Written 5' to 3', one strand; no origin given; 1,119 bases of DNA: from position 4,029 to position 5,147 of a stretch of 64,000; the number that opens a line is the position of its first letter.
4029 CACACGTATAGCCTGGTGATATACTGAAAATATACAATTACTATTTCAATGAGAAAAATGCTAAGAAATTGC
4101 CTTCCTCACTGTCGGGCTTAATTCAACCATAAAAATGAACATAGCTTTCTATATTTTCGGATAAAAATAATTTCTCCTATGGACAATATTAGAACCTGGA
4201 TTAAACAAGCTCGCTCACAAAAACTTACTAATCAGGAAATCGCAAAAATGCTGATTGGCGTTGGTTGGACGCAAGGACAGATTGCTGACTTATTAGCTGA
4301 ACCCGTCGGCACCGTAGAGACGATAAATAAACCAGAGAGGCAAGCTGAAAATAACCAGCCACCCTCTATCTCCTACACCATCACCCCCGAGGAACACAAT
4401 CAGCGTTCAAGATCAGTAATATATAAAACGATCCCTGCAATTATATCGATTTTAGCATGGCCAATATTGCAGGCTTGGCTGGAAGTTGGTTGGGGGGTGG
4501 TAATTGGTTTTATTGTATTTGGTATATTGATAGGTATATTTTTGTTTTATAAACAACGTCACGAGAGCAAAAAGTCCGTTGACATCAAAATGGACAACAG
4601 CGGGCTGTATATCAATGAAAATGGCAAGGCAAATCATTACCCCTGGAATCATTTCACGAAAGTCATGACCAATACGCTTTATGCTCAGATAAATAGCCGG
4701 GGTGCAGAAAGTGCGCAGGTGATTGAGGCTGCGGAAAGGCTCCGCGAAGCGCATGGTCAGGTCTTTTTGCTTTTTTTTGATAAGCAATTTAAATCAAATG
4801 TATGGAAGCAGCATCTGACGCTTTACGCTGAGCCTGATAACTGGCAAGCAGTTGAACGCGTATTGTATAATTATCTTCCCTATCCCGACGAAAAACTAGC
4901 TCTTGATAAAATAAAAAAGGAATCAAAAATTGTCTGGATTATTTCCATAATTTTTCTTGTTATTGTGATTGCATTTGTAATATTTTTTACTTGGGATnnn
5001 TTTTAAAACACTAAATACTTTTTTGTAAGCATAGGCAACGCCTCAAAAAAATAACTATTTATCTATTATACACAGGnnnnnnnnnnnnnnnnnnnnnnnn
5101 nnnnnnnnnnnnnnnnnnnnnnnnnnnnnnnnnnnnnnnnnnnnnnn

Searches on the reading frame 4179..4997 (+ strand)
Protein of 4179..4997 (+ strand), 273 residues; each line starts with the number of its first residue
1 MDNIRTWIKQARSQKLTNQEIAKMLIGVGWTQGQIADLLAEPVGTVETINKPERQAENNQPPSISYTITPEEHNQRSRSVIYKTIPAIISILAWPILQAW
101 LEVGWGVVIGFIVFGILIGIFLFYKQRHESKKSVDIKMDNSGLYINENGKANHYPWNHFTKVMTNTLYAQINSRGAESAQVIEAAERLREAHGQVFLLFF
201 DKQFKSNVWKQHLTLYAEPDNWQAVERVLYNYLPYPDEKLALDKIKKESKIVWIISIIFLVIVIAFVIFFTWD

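Call 23: search_protein_families(library=pfam, proteins=[window:4179-4997:+], max_evalue=0.001)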
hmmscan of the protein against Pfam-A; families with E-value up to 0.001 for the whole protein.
window:4179-4997:+ (273 aa): 0 families

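Call 68: search_protein_families(library=pfam, proteins=[window:4179-4997:+], max_evalue=1)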
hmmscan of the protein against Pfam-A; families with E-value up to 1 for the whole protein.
window:4179-4997:+ (273 aa): 4 families
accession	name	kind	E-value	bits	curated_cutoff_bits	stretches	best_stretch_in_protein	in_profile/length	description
PF04341.17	DUF485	-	0.051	14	28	0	246-272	11-37/88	Protein of unknown function, DUF485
PF08281.18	Sigma70_r4_2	-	0.19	11.8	25.7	0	29-48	26-45/54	Sigma-70, region 4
PF04545.22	Sigma70_r4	-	0.22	11.5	24.1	0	29-49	20-40/50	Sigma-70, region 4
PF00892.27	EamA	-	0.54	11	28.2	1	79-118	93-132/135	EamA-like transporter family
